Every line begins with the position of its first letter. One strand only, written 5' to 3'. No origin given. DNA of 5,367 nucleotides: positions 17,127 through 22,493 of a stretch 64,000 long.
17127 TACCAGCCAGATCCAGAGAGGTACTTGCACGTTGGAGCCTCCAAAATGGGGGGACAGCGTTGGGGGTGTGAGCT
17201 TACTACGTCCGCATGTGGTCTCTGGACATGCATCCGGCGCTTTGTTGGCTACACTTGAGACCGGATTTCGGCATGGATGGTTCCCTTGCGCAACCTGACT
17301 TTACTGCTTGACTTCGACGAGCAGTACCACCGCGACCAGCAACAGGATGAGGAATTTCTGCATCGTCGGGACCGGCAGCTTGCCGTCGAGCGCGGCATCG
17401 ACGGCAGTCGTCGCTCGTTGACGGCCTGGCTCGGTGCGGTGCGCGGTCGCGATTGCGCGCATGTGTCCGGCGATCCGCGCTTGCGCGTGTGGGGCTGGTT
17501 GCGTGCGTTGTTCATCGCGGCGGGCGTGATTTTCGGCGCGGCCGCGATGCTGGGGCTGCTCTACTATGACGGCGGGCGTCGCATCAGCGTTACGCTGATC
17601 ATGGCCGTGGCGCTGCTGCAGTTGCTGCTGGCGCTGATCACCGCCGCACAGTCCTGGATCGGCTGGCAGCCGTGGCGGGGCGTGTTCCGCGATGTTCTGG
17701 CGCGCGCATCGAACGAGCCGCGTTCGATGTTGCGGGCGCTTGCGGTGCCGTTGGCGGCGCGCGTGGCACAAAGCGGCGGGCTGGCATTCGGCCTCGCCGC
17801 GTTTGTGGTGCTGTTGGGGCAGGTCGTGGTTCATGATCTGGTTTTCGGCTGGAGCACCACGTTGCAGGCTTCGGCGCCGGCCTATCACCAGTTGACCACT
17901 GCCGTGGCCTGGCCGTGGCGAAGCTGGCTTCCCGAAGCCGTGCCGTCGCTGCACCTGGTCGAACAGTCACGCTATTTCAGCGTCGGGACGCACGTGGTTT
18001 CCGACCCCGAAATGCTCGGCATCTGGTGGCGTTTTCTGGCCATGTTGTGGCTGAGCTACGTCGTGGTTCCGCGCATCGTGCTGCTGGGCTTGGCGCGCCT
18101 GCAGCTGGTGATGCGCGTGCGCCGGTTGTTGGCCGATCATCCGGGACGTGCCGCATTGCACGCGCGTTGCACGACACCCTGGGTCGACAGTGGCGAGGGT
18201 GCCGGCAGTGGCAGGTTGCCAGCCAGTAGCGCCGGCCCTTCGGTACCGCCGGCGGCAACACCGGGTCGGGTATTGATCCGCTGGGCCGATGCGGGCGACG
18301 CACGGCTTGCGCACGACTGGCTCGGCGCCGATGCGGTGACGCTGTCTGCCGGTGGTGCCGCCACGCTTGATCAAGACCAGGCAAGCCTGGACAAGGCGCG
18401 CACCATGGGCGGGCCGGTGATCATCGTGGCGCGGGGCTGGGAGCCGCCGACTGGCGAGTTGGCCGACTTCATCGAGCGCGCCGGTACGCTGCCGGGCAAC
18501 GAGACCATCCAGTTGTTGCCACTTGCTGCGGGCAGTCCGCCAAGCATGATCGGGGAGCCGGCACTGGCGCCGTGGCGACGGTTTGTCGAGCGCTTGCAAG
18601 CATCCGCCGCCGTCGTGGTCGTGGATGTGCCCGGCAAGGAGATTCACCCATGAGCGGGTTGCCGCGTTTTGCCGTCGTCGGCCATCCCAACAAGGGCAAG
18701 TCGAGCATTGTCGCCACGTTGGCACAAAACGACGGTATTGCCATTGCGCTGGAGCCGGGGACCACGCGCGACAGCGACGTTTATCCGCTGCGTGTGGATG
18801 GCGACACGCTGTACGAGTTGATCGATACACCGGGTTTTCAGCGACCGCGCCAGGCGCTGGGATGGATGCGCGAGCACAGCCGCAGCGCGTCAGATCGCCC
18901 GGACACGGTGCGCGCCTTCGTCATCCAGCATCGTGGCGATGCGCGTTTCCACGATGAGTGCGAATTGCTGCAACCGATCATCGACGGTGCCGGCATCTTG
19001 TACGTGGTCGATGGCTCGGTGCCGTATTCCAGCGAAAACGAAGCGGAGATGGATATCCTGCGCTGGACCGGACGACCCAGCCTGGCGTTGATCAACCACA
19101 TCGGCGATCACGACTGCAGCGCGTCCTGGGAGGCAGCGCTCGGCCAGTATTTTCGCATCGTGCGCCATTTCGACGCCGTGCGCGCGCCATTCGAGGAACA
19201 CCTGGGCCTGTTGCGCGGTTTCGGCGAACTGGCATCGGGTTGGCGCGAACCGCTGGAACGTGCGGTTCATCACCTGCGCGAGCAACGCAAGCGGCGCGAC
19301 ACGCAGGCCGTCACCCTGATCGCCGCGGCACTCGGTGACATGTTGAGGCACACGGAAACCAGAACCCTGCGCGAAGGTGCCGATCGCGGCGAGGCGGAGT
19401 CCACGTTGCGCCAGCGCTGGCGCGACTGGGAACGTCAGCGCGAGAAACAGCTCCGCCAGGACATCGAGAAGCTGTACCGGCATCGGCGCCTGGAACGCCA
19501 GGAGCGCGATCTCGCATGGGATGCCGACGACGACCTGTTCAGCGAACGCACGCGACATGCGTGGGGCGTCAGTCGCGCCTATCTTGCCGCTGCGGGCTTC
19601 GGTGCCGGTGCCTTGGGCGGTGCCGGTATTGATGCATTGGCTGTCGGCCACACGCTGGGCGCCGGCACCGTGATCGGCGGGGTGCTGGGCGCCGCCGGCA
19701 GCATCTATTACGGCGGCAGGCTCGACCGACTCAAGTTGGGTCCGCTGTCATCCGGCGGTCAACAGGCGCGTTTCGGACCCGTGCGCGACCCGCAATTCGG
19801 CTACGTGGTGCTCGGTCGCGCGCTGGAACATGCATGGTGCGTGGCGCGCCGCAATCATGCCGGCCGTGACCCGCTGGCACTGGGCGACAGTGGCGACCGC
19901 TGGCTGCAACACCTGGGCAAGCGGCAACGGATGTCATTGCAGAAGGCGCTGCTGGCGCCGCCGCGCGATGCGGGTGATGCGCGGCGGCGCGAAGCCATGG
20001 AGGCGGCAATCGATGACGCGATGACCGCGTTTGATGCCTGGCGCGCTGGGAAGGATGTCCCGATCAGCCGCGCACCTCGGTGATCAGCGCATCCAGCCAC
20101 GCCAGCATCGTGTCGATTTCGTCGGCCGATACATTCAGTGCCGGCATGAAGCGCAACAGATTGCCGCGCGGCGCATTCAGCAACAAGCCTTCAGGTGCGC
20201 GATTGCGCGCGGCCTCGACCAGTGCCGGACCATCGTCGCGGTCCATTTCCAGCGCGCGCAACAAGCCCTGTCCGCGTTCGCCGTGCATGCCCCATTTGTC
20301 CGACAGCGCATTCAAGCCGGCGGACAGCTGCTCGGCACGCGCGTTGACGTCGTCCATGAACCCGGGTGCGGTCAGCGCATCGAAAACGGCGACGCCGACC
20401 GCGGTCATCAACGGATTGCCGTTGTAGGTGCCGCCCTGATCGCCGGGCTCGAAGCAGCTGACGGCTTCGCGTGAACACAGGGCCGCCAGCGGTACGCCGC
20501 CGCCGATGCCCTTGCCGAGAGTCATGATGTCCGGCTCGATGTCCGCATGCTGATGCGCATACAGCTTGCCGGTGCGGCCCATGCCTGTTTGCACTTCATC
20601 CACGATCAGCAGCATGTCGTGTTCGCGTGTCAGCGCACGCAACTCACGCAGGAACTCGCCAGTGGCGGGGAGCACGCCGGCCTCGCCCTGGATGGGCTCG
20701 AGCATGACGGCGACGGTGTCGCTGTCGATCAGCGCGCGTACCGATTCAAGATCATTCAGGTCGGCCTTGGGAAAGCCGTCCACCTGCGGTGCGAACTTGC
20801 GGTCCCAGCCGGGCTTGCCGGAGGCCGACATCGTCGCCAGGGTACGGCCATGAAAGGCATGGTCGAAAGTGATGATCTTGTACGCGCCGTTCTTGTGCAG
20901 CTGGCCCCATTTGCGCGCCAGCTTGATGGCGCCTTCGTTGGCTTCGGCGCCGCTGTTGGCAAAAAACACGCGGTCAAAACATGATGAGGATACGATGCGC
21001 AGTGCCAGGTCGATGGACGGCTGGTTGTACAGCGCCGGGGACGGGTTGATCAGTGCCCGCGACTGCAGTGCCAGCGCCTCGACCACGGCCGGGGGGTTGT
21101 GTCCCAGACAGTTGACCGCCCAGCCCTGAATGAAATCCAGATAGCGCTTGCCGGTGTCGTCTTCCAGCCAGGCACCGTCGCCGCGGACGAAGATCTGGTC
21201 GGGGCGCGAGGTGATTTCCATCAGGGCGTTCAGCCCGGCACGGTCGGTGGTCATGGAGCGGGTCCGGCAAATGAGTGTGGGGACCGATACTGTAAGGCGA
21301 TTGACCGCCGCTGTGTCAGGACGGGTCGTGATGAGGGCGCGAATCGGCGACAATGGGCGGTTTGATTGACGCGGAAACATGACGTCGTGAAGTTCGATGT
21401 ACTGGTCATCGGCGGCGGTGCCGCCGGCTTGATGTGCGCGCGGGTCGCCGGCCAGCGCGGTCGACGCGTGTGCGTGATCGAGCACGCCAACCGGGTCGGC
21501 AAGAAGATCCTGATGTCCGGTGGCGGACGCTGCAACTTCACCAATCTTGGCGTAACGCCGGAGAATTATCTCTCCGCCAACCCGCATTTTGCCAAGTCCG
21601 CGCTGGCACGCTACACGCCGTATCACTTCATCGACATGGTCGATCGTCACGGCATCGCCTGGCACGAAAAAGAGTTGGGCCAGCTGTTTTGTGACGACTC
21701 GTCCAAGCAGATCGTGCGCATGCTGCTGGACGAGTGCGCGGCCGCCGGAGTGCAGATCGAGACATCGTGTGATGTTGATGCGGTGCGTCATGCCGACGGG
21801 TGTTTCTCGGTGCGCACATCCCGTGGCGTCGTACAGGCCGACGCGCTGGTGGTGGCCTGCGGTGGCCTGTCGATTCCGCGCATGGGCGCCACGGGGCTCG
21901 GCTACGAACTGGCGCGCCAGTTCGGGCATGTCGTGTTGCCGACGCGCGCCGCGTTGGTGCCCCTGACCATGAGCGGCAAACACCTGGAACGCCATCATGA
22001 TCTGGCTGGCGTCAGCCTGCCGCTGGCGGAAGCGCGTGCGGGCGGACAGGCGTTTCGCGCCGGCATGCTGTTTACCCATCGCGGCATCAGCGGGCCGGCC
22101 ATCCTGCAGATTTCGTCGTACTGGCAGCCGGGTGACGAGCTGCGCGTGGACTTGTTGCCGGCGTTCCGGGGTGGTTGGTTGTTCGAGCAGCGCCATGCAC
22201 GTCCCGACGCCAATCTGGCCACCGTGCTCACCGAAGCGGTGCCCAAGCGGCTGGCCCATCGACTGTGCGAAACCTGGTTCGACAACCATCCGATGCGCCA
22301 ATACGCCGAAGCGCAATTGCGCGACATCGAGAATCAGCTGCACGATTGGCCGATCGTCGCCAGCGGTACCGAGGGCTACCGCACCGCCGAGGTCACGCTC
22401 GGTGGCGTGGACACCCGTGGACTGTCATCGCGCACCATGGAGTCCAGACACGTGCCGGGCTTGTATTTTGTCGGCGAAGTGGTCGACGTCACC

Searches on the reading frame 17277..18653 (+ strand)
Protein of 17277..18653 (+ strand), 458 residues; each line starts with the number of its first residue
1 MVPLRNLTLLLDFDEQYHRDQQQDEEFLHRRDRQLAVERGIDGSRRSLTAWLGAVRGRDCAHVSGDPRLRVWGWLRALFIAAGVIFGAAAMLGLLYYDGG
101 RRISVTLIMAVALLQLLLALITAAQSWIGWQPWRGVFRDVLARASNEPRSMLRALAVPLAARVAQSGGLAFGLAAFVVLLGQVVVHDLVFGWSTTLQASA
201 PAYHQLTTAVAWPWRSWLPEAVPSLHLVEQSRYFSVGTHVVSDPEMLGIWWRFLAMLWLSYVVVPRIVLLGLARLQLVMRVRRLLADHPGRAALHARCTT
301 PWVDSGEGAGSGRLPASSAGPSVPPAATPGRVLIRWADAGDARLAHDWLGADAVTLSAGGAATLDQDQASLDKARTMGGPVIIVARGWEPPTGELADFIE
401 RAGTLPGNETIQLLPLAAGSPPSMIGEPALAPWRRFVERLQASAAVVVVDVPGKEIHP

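Call 15: search_protein_families(library=pfam, proteins=[window:17277-18653:+], max_evalue=0.00001)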
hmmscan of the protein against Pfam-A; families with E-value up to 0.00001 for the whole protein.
window:17277-18653:+ (458 aa): 1 family
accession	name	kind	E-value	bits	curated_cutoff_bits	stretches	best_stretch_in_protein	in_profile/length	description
PF11067.13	DUF2868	-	2.7e-47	162.3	26.8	1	130-441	11-314/315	Protein of unknown function (DUF2868)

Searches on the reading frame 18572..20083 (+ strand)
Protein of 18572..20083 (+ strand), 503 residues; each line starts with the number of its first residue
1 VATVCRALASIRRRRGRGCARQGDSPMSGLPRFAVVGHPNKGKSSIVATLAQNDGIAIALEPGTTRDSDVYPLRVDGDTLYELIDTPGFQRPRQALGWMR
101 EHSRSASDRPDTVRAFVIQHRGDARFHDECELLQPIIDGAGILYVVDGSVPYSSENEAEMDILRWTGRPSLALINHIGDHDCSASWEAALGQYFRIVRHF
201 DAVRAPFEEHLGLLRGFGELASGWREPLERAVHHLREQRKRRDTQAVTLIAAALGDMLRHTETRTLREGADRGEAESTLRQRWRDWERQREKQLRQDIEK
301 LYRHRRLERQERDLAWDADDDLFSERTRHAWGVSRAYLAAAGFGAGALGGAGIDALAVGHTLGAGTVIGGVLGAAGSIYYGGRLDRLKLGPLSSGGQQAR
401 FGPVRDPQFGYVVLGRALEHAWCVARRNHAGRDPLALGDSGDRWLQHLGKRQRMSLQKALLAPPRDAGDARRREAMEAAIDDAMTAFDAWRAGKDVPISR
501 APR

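Call 15: search_protein_families(library=pfam, proteins=[window:18572-20083:+], max_evalue=0.00001)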
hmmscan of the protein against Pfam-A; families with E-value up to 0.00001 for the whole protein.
window:18572-20083:+ (503 aa): 2 families
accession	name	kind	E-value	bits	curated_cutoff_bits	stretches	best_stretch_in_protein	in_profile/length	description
PF11981.13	DUF3482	-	6.8e-60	203.4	29.2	1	189-467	3-275/293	Domain of unknown function (DUF3482)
PF01926.29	MMR_HSR1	-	1.6e-12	48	21.9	1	33-121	2-85/113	50S ribosome-binding GTPase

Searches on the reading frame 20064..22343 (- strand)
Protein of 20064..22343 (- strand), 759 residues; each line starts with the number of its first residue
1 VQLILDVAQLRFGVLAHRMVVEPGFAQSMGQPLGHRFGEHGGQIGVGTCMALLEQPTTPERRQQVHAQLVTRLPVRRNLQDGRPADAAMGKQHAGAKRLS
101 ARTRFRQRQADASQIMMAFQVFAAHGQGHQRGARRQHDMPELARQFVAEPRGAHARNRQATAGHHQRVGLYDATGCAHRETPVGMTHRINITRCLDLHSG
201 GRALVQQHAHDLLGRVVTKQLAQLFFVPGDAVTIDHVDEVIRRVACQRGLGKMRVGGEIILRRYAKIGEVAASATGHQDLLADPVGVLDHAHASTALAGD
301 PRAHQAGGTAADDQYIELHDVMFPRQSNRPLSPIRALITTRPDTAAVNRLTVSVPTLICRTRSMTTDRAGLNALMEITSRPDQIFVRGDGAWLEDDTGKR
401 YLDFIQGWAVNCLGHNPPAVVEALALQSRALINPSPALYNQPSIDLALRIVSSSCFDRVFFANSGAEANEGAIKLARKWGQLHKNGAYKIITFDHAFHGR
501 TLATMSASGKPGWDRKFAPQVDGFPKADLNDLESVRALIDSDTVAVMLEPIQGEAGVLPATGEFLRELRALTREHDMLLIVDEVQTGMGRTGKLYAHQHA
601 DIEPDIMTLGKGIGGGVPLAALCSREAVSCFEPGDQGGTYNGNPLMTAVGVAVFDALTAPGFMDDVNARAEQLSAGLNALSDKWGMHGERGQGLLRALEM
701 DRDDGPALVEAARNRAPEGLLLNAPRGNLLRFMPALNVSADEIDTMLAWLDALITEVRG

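Call 16: search_protein_families(library=pfam, proteins=[window:20064-22343:-], max_evalue=0.00001)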
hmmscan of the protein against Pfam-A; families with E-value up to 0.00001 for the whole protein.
window:20064-22343:- (759 aa): 1 family
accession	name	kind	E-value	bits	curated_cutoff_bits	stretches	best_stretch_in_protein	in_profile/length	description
PF00202.27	Aminotran_3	-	9.5e-103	344.4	30.5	1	384-751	12-400/403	Aminotransferase class-III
